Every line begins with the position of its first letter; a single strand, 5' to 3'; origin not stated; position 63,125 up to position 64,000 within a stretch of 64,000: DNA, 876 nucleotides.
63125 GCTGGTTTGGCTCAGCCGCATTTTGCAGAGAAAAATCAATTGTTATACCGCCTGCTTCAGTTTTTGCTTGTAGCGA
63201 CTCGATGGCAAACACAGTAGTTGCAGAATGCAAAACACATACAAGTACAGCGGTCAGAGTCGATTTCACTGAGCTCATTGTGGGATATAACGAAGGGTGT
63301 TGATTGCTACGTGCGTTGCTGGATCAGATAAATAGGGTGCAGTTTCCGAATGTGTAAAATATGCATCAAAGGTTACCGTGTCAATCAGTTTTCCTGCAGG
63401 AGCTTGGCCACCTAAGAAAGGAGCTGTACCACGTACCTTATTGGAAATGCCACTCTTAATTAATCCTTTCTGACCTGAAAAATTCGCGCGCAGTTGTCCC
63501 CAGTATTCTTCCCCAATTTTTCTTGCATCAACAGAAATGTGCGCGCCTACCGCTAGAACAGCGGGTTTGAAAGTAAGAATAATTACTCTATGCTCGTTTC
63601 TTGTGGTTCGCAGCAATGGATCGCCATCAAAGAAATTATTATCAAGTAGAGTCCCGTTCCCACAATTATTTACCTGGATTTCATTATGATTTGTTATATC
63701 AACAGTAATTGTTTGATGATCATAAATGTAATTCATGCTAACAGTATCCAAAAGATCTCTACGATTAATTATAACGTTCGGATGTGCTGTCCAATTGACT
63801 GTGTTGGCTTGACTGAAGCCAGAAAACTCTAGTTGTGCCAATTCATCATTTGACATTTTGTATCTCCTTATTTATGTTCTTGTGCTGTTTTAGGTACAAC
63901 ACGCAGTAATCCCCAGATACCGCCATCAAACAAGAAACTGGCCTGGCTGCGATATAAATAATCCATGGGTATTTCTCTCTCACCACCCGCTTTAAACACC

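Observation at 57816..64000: Translationally coupled six-gene periplasmic operon next to an IS5 scar: candidate undescribed copper/haem redox system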

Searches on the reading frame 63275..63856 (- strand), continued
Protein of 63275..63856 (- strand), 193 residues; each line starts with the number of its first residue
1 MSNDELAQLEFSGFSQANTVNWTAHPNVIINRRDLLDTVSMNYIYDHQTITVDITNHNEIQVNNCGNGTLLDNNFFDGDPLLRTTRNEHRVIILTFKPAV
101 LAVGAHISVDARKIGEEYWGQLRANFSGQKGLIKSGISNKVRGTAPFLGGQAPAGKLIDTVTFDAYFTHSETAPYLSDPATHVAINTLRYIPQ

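Call 74: search_protein_families(library=ncbifam, proteins=[L052:7938-13010:+, L050:7974-14465:+, L054:7992-15146:+, L051:7857-13400:+, L052:18142-19485:+, L052:17291-18271:+], max_evalue=0.00001)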
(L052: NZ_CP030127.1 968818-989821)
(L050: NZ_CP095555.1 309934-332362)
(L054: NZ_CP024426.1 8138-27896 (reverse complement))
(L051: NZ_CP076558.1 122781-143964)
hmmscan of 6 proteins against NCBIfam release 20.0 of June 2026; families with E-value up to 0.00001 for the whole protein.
L052:7938-13010:+ (1690 aa): 1 family
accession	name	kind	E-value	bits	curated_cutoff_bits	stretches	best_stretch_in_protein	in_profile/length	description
NF041487.1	copper_ox_MnxG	equivalog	0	1409.5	3100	4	43-571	1-588/1894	manganese-oxidizing multicopper oxidase MnxG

L050:7974-14465:+ (2163 aa): 1 family
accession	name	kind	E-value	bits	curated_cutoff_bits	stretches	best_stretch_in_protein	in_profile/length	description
NF041487.1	copper_ox_MnxG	equivalog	1.8e-227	758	3100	6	228-634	139-583/1894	manganese-oxidizing multicopper oxidase MnxG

L054:7992-15146:+ (2384 aa): 1 family
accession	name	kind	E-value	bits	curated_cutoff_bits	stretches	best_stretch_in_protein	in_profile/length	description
NF041487.1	copper_ox_MnxG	equivalog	7.2e-156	520.6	3100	3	501-685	416-583/1894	manganese-oxidizing multicopper oxidase MnxG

L051:7857-13400:+ (1847 aa): 1 family
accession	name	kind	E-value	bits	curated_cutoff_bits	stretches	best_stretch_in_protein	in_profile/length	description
NF041487.1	copper_ox_MnxG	equivalog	3.6e-200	667.4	3100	3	778-1780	822-1812/1894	manganese-oxidizing multicopper oxidase MnxG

L052:18142-19485:+ (447 aa): 0 families

L052:17291-18271:+ (326 aa): 0 families

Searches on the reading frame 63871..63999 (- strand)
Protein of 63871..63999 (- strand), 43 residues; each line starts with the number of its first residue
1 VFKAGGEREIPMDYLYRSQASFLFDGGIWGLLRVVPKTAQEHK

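Call 5: search_protein_families(library=ncbifam, proteins=[window:63871-63999:-], max_evalue=0.1)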
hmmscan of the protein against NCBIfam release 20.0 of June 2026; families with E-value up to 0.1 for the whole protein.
window:63871-63999:- (43 aa): 1 family
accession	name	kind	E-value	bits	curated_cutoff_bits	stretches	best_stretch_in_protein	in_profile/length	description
NF041487.1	copper_ox_MnxG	equivalog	2.2e-05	21.6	3100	1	3-34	1862-1893/1894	manganese-oxidizing multicopper oxidase MnxG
